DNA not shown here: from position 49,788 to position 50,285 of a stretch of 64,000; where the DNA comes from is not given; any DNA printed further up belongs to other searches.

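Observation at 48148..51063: AT-richer islet packed with tiny minus-strand genes, including three unrelated Cys4 zinc-ribbon proteins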

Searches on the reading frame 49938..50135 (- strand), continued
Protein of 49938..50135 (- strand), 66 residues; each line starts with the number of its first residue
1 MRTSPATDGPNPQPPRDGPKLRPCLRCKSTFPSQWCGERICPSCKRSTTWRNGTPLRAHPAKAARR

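Call 82: fold_search(model_id=the predicted structure, library=pdb)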
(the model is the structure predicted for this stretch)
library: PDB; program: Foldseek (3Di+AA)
matches with E <= 10: 134; with E <= 0.001: 0
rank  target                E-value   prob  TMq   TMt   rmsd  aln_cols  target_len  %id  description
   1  3d00                  7.5e-01  0.69  0.37  0.14   2.4        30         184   27  Crystal structure of a tungsten formylmethanofuran dehydrogenase subunit e (fmde)-like protein (syn_00638) from syntroph (released 2008-05-20)
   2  6skf_Ar               2.0e+00  0.21  0.35  0.41   3.3        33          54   30  Cryo-EM Structure of T. kodakarensis 70S ribosome (released 2020-07-29)
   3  5j4d_CA               2.0e+00  0.14  0.28  0.31   4.1        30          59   33  E. coli release factor 1 bound to the 70S ribosome in response to a pseudouridylated stop codon (released 2016-05-18)
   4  2kgo_MODEL_1_A        2.2e+00  0.08  0.29  0.23  12.8        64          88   17  Solution NMR structure of Zn finger protein YBIL from Escherichia coli. NESG target ET107, OCSP target EC0402 (released 2009-03-31)
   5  5e7k_N8               2.5e+00  0.09  0.26  0.33   2.6        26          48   38  Structure of T. thermophilus 70S ribosome complex with mRNA and cognate tRNALys in the A-site (released 2016-01-27)
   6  4ijd_A                2.5e+00  0.06  0.20  0.07   2.0        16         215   44  Crystal structure of methyltransferase domain of human PR domain-containing protein 9 (released 2013-02-13)
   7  5vmx_A                2.7e+00  0.06  0.18  0.11   1.5        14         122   43  Kaiso (ZBTB33) zinc finger DNA binding domain in complex with a hemi CpG-methylated DNA resembling the specific Kaiso  (released 2018-04-04)
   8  8pnn_b                2.9e+00  0.12  0.24  0.18   4.7        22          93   23  80S yeast ribosome in complex with Bromolissoclimide (released 2025-05-28)
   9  1f62_MODEL_1_A        2.9e+00  0.11  0.33  0.41   4.4        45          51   27  WSTF-PHD (released 2000-12-27)
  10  4f6n_A                2.9e+00  0.06  0.19  0.11   1.4        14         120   43  Crystal structure of Kaiso zinc finger DNA binding protein in complex with methylated CpG site DNA (released 2012-09-05)
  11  6dfc_A                3.2e+00  0.06  0.19  0.11   1.4        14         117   43  Kaiso (ZBTB33) zinc finger DNA binding domain in complex with the specific Kaiso binding sequence (KBS) with a T-to-U  (released 2019-05-22)
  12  8xv4_B                3.4e+00  0.10  0.30  0.11   4.6        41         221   24  Crystal structure of TTD-PHD domain of UHRF1 in complex with mStella peptide (residues 85-119) (released 2024-11-06)
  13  1fjg_N                3.7e+00  0.14  0.35  0.38   4.1        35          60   23  STRUCTURE OF THE THERMUS THERMOPHILUS 30S RIBOSOMAL SUBUNIT IN COMPLEX WITH THE ANTIBIOTICS STREPTOMYCIN, SPECTINOMYCI (released 2000-09-25)
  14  2f8b_MODEL_1_A        4.0e+00  0.07  0.30  0.34   6.1        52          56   17  NMR structure of the C-terminal domain (dimer) of HPV45 oncoprotein E7 (released 2006-08-08)
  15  4wzo_N8               4.0e+00  0.06  0.25  0.29   2.5        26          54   38  Complex of 70S ribosome with tRNA-fMet and mRNA (released 2015-06-10)
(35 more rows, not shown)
